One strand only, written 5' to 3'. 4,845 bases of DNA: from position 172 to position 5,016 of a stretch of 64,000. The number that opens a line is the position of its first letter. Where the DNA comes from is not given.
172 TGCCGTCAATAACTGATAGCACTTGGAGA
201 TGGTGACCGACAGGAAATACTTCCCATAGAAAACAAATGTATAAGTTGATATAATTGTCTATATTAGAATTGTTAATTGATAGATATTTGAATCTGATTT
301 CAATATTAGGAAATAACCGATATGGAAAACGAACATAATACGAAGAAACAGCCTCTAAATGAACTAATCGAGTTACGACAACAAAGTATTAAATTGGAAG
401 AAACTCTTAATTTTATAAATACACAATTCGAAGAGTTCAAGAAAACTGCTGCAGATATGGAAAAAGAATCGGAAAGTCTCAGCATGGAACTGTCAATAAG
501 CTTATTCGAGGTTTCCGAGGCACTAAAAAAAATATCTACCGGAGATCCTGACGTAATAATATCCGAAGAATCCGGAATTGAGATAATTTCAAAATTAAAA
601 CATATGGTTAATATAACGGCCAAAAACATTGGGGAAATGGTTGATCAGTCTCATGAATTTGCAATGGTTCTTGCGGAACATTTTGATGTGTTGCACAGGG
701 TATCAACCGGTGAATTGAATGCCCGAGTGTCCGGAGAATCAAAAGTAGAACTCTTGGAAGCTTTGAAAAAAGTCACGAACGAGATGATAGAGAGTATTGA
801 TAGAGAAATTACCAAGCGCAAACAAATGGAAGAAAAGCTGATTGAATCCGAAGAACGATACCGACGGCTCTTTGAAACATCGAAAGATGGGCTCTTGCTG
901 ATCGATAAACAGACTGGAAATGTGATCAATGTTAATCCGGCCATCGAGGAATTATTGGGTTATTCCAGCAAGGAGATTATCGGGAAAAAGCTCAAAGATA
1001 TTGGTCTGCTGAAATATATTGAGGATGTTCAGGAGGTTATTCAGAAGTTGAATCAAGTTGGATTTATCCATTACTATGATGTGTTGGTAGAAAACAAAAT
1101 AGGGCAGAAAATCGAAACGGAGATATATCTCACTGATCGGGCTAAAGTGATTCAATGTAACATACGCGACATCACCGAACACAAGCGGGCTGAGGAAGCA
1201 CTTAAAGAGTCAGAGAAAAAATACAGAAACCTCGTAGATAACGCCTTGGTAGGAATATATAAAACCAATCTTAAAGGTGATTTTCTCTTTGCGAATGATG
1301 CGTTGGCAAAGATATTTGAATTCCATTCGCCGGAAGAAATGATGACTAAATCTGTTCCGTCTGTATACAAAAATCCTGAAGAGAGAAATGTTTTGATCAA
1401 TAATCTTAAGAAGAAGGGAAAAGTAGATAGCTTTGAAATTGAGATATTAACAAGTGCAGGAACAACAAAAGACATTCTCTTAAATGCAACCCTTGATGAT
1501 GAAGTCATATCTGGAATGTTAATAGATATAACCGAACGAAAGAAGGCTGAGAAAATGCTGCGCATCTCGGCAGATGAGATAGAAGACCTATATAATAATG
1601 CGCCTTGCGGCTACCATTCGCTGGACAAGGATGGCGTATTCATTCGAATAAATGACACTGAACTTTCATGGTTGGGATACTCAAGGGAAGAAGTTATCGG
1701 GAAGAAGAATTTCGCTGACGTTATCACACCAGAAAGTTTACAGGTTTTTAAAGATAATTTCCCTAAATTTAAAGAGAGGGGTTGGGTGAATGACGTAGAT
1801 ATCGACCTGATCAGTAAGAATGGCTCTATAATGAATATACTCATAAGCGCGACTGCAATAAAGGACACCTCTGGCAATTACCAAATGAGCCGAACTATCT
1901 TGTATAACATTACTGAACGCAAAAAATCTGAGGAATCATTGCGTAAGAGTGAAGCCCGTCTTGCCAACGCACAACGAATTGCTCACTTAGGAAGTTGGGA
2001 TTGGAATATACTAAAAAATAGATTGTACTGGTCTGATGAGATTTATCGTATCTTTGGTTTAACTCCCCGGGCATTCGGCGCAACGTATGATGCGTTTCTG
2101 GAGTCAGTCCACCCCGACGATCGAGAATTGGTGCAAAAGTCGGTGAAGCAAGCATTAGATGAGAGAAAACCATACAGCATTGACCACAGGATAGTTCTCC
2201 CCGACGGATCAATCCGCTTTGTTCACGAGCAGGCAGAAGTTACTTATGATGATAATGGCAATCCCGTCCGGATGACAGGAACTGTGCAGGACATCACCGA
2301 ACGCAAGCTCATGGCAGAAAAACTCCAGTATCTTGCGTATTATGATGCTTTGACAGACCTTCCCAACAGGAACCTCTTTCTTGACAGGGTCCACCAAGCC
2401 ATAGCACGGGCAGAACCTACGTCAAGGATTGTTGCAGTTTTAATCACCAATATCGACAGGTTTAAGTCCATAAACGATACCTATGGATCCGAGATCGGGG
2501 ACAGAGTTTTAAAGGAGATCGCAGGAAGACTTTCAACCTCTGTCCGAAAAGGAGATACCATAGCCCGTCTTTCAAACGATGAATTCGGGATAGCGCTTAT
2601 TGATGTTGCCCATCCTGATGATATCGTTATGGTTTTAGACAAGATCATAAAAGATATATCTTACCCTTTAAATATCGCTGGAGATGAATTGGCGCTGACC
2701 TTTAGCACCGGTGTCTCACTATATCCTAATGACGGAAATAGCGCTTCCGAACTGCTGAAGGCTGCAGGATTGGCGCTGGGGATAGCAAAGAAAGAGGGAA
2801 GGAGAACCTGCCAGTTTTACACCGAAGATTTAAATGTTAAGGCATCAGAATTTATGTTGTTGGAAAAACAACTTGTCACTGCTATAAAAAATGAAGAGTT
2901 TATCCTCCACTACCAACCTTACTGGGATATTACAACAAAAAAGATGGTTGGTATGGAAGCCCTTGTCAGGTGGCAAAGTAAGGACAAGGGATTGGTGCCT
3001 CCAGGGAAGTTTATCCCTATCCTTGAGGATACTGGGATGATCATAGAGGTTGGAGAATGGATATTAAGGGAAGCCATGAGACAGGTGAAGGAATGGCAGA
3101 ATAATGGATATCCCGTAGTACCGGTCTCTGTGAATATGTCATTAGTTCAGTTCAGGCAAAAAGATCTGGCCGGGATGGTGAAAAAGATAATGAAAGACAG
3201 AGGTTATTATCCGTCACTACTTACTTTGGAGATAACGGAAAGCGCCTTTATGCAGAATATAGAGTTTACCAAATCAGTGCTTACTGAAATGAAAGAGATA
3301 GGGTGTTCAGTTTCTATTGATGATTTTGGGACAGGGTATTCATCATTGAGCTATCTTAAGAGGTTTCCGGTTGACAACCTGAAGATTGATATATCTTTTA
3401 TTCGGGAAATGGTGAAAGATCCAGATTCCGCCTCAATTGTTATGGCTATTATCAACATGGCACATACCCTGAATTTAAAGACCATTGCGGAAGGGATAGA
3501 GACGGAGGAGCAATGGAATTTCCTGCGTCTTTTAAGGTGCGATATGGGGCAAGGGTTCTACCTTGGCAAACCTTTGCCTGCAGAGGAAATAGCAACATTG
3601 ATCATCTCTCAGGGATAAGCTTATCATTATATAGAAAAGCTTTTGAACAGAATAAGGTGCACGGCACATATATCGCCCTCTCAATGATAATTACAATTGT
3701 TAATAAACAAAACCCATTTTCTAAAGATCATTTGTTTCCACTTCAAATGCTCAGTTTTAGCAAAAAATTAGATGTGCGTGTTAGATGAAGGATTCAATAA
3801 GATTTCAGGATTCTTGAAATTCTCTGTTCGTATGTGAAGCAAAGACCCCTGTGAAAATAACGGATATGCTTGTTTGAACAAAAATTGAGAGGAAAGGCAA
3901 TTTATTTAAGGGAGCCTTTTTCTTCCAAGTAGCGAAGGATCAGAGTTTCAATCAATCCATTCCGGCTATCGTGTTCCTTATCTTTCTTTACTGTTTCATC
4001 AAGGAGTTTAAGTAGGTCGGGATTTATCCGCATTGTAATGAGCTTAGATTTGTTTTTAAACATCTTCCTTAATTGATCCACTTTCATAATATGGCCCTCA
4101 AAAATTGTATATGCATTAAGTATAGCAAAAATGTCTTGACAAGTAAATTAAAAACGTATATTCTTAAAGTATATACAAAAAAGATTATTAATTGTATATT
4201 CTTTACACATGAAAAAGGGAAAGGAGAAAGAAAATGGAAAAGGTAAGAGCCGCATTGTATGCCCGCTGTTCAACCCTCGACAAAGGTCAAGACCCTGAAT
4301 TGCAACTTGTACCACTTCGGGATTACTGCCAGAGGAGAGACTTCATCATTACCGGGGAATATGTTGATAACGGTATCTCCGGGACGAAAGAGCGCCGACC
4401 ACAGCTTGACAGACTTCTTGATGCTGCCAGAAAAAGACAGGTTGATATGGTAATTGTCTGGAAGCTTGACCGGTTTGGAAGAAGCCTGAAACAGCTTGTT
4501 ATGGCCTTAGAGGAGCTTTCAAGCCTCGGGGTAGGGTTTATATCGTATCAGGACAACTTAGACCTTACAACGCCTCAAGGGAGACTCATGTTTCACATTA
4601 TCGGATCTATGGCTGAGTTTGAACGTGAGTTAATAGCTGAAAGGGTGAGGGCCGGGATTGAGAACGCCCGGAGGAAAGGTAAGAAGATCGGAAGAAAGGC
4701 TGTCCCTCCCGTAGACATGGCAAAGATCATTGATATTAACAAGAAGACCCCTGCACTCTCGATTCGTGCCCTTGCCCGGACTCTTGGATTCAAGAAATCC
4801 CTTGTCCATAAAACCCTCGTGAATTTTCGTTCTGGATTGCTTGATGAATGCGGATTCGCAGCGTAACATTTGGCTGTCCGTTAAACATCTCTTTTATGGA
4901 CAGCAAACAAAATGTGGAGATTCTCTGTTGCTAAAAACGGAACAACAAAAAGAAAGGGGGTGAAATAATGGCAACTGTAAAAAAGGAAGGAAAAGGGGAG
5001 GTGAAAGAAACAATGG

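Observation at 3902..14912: Compact integrase / primase-helicase / terminase island with no recognisable virion or lysis genes: candidate phage satellite of an unusual terminase-carrying type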

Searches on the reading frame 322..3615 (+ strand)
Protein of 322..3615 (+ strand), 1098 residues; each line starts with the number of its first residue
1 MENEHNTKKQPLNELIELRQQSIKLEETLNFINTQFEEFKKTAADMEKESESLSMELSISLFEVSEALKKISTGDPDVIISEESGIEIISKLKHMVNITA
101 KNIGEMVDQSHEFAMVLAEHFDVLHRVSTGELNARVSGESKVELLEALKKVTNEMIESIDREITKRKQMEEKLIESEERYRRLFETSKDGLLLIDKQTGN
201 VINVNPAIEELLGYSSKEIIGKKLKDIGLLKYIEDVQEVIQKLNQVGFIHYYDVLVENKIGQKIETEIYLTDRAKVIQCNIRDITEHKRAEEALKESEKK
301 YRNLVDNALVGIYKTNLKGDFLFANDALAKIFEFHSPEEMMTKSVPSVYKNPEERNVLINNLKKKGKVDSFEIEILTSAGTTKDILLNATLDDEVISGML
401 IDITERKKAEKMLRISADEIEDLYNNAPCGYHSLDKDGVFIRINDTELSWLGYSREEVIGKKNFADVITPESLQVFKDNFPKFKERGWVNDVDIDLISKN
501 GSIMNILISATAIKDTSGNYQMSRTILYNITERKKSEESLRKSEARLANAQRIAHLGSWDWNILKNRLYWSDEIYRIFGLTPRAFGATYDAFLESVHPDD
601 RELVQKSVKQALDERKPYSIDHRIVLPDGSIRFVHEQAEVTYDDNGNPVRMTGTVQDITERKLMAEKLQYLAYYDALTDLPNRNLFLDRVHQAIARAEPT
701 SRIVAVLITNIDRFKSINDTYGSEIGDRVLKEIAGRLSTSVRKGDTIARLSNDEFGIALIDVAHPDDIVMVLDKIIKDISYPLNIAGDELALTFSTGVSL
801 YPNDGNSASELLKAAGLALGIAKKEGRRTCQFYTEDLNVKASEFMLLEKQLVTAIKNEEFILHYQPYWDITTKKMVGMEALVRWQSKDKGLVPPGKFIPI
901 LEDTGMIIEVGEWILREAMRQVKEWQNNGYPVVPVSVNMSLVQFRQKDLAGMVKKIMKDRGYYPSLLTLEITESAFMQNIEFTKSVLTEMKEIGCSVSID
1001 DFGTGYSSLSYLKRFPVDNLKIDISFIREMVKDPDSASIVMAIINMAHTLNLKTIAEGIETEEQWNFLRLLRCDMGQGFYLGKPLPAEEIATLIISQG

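Call 30: find_related_loci(query=window:322-3615:+, collection=genome_contigs, flank=10000)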
Query window:322-3615:+ (1098 aa) in genome_contigs; peptide patterns used: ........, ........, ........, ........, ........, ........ (x = any residue, [..] = any of these).
69 stretches matched a pattern; 32 encode a relative of the query (tblastn E <= 1e-3); 32 distinct loci.
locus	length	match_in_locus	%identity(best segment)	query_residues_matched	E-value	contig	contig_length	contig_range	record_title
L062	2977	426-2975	92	1-850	0e+0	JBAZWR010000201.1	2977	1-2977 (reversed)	MAG: Thermodesulfovibrionales bacterium isolate SO_2017_GW1_37 NODE_135015_length_2977_cov_1.222456_OW334_2017, whole ge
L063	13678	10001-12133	63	148-1095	0e+0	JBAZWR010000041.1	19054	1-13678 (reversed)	MAG: Thermodesulfovibrionales bacterium isolate SO_2017_GW1_37 NODE_11054_length_19054_cov_1.281344_OW334_2017, whole ge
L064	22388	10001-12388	62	185-1090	0e+0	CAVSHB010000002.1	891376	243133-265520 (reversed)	MAG: uncultured Nitrospiraceae bacterium isolate MFD01476.bin.1.136 genome assembly, contig: contig_55726, whole genome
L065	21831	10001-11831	86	158-1095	0e+0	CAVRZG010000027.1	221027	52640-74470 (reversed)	MAG: uncultured Nitrospiraceae bacterium isolate MFD05942.bin.3.50 genome assembly, contig: contig_68412, whole genome s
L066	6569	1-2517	65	163-1097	0e+0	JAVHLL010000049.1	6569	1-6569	MAG: Thermodesulfovibrionales bacterium isolate Ess09-11 NODE_1722_length_6569_cov_444.262512, whole genome shotgun sequ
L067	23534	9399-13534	53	148-1090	0e+0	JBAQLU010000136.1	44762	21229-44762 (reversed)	MAG: Thermodesulfovibrionales bacterium isolate MFD12052_ilm_asm_bin4 k127_38906, whole genome shotgun sequence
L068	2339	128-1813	79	163-1095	0e+0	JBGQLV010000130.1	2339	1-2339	MAG: Thermodesulfovibrionia bacterium isolate OBJ2_061818_150_9 k141_1134857_length_2339_cov_13.0000, whole genome shotg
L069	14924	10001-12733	76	165-1095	0e+0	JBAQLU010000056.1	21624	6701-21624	MAG: Thermodesulfovibrionales bacterium isolate MFD12052_ilm_asm_bin4 k127_15591, whole genome shotgun sequence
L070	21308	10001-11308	79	659-1095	0e+0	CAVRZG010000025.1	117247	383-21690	MAG: uncultured Nitrospiraceae bacterium isolate MFD05942.bin.3.50 genome assembly, contig: contig_62232, whole genome s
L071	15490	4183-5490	79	659-1095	0e+0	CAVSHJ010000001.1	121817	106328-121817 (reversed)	MAG: Thermodesulfovibrionales bacterium isolate MFD01299.bin.3.198 genome assembly, contig: contig_10127, whole genome s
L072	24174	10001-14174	84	46-1093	0e+0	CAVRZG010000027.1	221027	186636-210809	MAG: uncultured Nitrospiraceae bacterium isolate MFD05942.bin.3.50 genome assembly, contig: contig_68412, whole genome s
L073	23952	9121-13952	72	167-1096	0e+0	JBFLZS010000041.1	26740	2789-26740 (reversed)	MAG: Nitrospirota bacterium isolate MAG117 MAG117_41, whole genome shotgun sequence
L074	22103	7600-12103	49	161-1097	0e+0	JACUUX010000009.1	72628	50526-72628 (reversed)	MAG: Nitrospirae bacterium isolate Kmv42 NODE_120_length_72628_cov_91.727075, whole genome shotgun sequence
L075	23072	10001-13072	65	127-1090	0e+0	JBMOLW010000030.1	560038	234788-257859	MAG: Nitrospirota bacterium isolate Betzabe_MAG034 MAG034_30, whole genome shotgun sequence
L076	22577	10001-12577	66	286-1090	0e+0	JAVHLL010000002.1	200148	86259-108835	MAG: Thermodesulfovibrionales bacterium isolate Ess09-11 NODE_35_length_200148_cov_434.194045, whole genome shotgun sequ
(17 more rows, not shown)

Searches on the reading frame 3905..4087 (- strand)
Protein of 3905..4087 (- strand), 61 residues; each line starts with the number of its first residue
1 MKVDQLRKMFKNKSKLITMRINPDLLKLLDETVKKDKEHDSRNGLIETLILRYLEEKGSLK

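Call 11: search_protein_families(library=pfam, proteins=[window:3905-4087:-], max_evalue=0.1)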
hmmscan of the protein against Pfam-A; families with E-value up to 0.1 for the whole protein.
window:3905-4087:- (61 aa): 1 family
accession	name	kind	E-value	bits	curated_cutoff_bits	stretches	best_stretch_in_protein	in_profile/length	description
PF01402.27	RHH_1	-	0.0043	17.4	20.5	1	17-56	2-39/39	Ribbon-helix-helix protein, copG family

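Call 13: search_protein_families(library=phrogs, proteins=[window:3905-4087:-], max_evalue=0.01)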
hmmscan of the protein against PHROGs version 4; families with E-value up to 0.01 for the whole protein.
window:3905-4087:- (61 aa): 2 families
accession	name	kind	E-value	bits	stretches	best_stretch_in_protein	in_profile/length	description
phrog_4738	-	transcription regulation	0.00016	22.4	1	11-57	11-56/59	transcriptional repressor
phrog_5354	-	unknown function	0.00071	20.7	1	6-57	9-58/118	-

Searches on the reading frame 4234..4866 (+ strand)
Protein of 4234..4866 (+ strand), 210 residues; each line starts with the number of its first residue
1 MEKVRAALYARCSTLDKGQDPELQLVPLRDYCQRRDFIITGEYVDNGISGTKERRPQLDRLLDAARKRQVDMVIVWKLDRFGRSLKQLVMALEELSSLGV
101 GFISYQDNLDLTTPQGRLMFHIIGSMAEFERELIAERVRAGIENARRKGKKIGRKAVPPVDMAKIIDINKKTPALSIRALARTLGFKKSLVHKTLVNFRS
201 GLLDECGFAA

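Call 11: search_protein_families(library=pfam, proteins=[window:4234-4863:+], max_evalue=0.1)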
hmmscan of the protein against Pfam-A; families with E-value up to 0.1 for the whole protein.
window:4234-4863:+ (210 aa): 4 families
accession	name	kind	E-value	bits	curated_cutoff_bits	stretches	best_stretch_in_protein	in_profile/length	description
PF00239.26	Resolvase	-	5.8e-48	163.1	23.3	1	6-151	1-145/145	Resolvase, N terminal domain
PF13565.12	HTH_32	-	0.027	15.5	33.7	0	140-188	15-62/73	Homeodomain-like domain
PF25212.1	HVO_A0114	-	0.058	13.6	27.6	0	168-195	30-57/84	HVO_A0114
PF13936.12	HTH_38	-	0.081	13.1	27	0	175-192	21-38/44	Helix-turn-helix domain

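Call 13: search_protein_families(library=phrogs, proteins=[window:4234-4863:+], max_evalue=0.01)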
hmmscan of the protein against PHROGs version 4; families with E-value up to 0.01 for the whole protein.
window:4234-4863:+ (210 aa): 3 families
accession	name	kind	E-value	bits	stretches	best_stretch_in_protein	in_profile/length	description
phrog_125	-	DNA, RNA and nucleotide metabolism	3e-55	188.5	1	2-195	18-200/254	DNA invertase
phrog_95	-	integration and excision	1e-52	180.7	1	2-156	86-244/651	integrase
phrog_6620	-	integration and excision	7.5e-08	33.2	1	4-96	56-146/201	transposase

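Call 46: find_related_loci(query=window:4234-4863:+, collection=metagenome_contigs, flank=10000)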
Query window:4234-4863:+ (210 aa) in metagenome_contigs; peptide patterns used: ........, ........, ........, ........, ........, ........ (x = any residue, [..] = any of these).
534 stretches matched a pattern; 366 encode a relative of the query (tblastn E <= 1e-3); the best 80 are kept; 80 distinct loci.
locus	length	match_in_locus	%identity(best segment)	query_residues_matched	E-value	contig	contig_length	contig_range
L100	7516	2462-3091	93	1-210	1e-132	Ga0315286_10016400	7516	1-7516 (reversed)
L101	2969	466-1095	88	1-210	3e-131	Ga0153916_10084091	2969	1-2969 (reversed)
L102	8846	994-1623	86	1-210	7e-124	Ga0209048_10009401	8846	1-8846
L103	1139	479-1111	85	1-210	7e-134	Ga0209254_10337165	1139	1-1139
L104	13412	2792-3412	86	4-210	9e-122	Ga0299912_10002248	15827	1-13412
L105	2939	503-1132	84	1-210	1e-125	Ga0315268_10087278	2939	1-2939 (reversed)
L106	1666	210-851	79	1-210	7e-123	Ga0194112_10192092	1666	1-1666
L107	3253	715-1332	77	1-206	7e-111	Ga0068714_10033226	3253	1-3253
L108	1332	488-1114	74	2-210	3e-115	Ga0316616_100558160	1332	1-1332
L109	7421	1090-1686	74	1-195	2e-99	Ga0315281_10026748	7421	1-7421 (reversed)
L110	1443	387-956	76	6-195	1e-105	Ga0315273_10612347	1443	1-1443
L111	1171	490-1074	74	1-195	4e-106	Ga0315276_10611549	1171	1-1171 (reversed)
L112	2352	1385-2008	73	1-208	3e-98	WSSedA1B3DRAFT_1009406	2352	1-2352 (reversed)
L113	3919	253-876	73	1-208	3e-95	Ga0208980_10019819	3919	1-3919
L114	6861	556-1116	74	5-195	1e-92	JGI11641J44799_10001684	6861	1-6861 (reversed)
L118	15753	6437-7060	75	3-210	5e-109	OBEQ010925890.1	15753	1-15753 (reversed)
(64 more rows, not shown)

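Call 90: search_protein_families(library=phrogs, proteins=[L118:7175-7933:+, L118:8049-8378:+, L118:8524-9468:+, L118:11908-12474:+, L118:5652-6011:+, L104:293-1204:+, L104:1431-1982:+, L104:1982-2437:+, L104:4804-5325:+, L104:5935-6600:+], max_evalue=0.01)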
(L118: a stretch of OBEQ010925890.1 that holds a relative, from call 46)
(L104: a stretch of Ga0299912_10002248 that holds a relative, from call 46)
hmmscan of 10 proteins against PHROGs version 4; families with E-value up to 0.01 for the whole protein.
L118:7175-7933:+ (253 aa): 0 families

L118:8049-8378:+ (110 aa): 0 families

L118:8524-9468:+ (315 aa): 0 families

L118:11908-12474:+ (189 aa): 2 families
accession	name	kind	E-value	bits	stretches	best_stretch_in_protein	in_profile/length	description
phrog_51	-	head and packaging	8.4e-08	33.3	1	8-76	76-145/261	terminase small subunit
phrog_641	-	head and packaging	2.1e-05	26.1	1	21-79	3-61/162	terminase small subunit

L118:5652-6011:+ (120 aa): 0 families

L104:293-1204:+ (304 aa): 2 families
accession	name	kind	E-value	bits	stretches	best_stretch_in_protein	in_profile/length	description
phrog_32483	-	unknown function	4e-28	99.4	1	83-291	56-269/305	-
phrog_8033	-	unknown function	0.0017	19.4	1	113-208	58-154/187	-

L104:1431-1982:+ (184 aa): 2 families
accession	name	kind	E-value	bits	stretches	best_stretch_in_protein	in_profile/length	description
phrog_1281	-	unknown function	1.4e-24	87.8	1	4-165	3-154/195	-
phrog_10390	-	unknown function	2.5e-06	28.2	1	32-141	168-267/299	-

L104:1982-2437:+ (152 aa): 0 families

L104:4804-5325:+ (174 aa): 0 families

L104:5935-6600:+ (222 aa): 0 families

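Call 91: search_protein_families(library=pfam, proteins=[L102:6892-7473:+, L100:586-1191:+, L100:1232-2149:-, L100:5521-6714:+, L118:11908-12474:+], max_evalue=0.01)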
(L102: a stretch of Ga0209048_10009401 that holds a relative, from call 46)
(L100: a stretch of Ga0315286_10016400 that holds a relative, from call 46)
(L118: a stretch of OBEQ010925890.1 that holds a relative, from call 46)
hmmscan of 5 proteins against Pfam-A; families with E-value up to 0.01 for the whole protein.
L102:6892-7473:+ (194 aa): 1 family
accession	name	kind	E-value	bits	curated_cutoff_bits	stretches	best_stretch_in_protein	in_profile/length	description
PF03592.21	Terminase_2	-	3.4e-41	141.6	26.1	1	1-161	1-136/141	Terminase small subunit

L100:586-1191:+ (202 aa): 1 family
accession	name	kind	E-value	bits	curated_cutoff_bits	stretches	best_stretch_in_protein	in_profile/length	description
PF01936.24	NYN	-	2.1e-11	44.9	24.2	1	3-159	2-126/145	NYN domain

L100:1232-2149:- (306 aa): 0 families

L100:5521-6714:+ (398 aa): 0 families

L118:11908-12474:+ (189 aa): 0 families

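Call 106: find_encoding_contigs(protein=window:4234-4866:+, flank=10000, max_places=4)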
Protein window:4234-4866:+ (210 aa): 4 contigs read that carry it; 2 places shown.
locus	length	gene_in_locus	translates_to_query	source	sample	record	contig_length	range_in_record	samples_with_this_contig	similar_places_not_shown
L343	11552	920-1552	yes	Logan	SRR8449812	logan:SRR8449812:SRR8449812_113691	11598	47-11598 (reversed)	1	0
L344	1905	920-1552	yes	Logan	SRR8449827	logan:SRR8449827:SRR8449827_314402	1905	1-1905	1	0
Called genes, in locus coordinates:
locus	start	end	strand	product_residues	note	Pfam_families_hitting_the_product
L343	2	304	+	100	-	?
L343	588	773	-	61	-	-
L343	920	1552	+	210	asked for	PF00239:Resolvase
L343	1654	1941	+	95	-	-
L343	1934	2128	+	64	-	-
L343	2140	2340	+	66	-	-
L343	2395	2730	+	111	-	-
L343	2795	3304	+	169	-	-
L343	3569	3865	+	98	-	-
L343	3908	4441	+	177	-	-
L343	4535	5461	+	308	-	-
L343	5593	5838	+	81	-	-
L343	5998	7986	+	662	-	PF01807:Zn_ribbon_DnaG, PF13481:AAA_25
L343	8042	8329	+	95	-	-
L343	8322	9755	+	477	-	-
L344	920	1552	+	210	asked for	PF00239:Resolvase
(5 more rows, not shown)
